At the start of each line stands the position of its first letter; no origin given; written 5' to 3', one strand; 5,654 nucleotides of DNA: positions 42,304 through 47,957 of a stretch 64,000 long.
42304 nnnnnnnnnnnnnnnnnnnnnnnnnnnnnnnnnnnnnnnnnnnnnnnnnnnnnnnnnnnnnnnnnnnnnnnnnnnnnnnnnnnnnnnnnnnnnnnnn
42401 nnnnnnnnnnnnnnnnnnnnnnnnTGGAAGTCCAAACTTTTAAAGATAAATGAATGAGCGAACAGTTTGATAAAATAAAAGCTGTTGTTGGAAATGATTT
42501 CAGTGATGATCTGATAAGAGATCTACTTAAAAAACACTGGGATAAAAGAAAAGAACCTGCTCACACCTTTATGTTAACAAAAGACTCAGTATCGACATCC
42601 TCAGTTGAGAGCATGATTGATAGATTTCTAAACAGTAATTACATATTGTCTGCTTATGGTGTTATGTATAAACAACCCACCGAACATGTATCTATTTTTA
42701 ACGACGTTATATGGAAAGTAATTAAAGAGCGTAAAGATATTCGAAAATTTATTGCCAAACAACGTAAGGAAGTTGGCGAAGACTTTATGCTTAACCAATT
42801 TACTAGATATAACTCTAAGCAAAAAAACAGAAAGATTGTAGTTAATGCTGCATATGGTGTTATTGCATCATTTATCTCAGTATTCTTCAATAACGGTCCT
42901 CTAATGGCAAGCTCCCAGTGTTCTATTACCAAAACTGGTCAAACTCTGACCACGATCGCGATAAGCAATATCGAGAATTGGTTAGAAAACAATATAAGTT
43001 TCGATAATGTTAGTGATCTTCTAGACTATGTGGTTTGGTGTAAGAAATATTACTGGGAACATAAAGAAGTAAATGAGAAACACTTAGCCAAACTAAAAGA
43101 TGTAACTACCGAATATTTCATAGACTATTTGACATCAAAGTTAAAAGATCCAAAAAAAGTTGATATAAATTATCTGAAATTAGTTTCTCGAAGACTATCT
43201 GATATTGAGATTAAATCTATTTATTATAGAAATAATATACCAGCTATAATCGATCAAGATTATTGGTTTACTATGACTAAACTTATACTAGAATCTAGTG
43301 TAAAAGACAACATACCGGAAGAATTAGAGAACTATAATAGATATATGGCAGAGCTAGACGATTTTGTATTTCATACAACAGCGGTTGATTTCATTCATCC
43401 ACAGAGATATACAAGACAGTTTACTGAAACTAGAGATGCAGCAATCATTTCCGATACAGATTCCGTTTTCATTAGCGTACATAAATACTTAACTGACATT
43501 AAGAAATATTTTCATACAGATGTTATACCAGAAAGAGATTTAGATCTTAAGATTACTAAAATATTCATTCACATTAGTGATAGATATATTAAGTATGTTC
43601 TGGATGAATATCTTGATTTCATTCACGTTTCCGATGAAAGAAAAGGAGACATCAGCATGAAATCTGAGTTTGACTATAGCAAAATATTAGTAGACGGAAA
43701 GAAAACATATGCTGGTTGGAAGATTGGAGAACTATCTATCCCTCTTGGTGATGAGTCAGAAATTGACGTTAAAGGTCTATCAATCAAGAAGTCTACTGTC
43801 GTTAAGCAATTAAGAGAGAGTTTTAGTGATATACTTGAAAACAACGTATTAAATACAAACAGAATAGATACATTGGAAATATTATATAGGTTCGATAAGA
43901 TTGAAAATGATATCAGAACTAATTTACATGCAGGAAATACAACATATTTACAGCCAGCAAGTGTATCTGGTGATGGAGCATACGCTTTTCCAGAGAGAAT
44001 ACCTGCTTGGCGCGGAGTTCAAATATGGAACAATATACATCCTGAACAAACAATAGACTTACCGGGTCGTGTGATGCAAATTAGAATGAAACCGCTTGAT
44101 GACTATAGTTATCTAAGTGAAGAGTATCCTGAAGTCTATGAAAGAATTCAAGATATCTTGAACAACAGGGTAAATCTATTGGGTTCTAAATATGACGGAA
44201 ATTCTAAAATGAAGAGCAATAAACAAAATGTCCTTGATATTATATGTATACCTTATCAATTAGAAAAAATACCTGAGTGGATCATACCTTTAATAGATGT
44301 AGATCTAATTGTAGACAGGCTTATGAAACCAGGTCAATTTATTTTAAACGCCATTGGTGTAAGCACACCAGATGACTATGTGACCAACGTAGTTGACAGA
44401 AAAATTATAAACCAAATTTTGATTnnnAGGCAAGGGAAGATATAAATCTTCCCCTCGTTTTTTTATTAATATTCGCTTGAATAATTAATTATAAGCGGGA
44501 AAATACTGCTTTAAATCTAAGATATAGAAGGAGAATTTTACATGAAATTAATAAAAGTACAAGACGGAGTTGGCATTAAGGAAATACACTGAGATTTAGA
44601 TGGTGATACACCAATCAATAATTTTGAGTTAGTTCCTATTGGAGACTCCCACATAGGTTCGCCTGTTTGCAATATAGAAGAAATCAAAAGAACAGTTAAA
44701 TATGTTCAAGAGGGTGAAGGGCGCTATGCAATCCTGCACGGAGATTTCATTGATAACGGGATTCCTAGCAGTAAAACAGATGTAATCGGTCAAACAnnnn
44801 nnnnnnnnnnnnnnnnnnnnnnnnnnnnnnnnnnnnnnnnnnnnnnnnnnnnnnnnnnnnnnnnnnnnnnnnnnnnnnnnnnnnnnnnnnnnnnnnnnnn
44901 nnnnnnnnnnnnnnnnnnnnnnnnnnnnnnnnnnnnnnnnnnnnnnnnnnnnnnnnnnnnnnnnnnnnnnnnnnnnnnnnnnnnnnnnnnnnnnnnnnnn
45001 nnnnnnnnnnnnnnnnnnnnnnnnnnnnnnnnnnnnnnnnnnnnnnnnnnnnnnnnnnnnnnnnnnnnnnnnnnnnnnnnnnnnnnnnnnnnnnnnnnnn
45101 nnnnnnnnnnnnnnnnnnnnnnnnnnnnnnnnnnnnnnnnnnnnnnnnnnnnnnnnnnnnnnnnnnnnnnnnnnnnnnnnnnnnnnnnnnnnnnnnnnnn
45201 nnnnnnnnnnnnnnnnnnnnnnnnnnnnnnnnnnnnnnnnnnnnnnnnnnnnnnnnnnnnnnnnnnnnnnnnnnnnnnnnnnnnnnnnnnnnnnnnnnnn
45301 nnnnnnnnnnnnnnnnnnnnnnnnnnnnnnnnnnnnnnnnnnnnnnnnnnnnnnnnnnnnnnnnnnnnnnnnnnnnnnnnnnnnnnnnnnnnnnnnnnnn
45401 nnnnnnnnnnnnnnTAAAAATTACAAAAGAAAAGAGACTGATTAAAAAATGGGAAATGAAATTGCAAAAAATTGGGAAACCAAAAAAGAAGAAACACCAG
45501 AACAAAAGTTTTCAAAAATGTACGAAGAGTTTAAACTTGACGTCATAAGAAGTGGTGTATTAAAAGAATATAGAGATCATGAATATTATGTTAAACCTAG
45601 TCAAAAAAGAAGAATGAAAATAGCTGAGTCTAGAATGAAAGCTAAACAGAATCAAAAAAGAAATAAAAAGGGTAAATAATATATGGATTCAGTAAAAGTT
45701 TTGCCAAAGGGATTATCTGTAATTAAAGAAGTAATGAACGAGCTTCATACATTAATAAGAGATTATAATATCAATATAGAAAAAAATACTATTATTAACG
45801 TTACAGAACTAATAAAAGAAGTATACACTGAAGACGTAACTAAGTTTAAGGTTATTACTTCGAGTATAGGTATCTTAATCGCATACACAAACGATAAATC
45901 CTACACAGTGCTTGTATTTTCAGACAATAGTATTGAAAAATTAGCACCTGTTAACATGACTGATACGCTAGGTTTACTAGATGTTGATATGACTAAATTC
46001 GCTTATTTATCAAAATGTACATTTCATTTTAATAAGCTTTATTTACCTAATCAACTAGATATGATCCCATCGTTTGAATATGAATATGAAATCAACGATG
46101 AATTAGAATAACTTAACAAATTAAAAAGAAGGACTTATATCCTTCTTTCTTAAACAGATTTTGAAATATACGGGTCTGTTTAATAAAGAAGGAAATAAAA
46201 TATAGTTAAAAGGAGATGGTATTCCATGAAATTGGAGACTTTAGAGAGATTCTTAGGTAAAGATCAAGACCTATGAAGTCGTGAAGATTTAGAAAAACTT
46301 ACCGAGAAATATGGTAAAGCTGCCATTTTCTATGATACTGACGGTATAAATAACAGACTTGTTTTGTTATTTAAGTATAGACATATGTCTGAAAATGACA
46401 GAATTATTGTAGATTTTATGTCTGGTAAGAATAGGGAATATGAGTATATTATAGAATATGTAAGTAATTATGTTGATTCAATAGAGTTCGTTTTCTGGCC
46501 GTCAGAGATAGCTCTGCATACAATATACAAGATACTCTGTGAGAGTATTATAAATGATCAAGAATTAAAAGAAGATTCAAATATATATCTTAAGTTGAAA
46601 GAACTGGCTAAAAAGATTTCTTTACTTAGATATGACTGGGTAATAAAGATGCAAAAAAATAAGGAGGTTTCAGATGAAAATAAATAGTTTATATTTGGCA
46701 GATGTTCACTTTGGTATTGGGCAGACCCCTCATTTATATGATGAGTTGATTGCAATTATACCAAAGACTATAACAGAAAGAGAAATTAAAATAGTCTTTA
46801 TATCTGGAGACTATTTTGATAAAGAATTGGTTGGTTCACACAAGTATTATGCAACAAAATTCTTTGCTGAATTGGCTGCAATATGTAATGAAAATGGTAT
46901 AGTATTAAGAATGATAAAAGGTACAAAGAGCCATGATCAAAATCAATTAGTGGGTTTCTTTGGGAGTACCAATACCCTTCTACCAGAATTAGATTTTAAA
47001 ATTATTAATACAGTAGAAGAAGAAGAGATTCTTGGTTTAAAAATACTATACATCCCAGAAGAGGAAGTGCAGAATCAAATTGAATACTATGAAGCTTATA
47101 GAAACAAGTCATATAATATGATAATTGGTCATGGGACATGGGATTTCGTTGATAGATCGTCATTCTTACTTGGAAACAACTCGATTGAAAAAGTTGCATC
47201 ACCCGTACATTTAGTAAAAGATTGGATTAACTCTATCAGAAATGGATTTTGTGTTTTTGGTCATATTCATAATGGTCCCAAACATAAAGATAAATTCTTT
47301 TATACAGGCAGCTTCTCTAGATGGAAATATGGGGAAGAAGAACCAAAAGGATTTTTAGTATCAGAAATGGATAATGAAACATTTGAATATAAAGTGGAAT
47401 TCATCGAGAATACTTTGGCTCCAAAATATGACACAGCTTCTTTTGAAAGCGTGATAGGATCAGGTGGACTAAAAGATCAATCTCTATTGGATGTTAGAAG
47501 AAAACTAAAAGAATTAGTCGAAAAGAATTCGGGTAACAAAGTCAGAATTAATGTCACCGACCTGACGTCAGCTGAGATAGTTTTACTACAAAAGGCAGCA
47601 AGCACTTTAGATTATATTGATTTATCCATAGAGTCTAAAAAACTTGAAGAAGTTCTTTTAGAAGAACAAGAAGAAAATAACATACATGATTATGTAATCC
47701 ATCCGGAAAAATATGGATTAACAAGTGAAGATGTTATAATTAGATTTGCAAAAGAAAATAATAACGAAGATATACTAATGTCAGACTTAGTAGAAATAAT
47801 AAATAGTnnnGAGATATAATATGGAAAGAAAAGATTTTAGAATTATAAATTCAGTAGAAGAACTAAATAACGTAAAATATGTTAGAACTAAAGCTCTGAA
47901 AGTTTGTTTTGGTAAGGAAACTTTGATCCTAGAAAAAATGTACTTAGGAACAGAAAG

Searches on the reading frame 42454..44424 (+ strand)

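Call 38: search_protein_families(library=pfam, max_evalue=0.01, proteins=[window:42454-44424:+])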
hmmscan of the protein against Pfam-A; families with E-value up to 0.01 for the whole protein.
window:42454-44424:+ (657 aa): 2 families
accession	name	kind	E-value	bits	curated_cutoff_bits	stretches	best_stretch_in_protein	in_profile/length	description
PF20286.3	divDNApol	-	7.4e-29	100.9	25.7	2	275-647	339-701/705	Divergent Family B DNA polymerase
PF00136.26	DNA_pol_B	-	1.6e-09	37.5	23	1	60-175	98-201/453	DNA polymerase family B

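Call 76: search_protein_families(library=phrogs, max_evalue=0.001, proteins=[window:42454-44424:+])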
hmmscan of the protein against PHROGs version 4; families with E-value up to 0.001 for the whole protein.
window:42454-44424:+ (657 aa): 3 families
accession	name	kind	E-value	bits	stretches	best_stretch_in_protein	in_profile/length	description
phrog_2927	-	DNA, RNA and nucleotide metabolism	1.8e-53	183.1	2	286-646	356-705/710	DNA polymerase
phrog_262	-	DNA, RNA and nucleotide metabolism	4.6e-20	72.3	2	54-184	439-569/856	DNA polymerase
phrog_1918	-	DNA, RNA and nucleotide metabolism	3.9e-11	43.6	1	95-482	12-247/382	DNA polymerase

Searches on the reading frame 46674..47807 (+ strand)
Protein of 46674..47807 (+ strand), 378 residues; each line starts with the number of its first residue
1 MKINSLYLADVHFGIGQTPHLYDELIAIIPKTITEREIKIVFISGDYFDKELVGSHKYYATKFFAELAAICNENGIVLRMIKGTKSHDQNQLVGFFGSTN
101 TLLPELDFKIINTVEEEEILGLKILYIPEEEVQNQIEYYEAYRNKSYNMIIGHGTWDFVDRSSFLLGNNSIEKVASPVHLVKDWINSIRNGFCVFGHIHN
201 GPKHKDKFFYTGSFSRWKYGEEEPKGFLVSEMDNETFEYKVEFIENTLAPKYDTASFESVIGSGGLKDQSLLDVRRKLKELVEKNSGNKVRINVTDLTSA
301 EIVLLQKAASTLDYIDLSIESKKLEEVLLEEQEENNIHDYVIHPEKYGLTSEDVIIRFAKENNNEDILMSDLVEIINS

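Call 56: search_protein_families(library=phrogs, max_evalue=0.001, proteins=[window:46674-47807:+])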
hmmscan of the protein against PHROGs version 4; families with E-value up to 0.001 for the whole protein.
window:46674-47807:+ (378 aa): 1 family
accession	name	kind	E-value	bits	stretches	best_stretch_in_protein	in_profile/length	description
phrog_100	-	DNA, RNA and nucleotide metabolism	4.8e-28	99.1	1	6-337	32-343/989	SbcD-like subunit of palindrome specific endonuclease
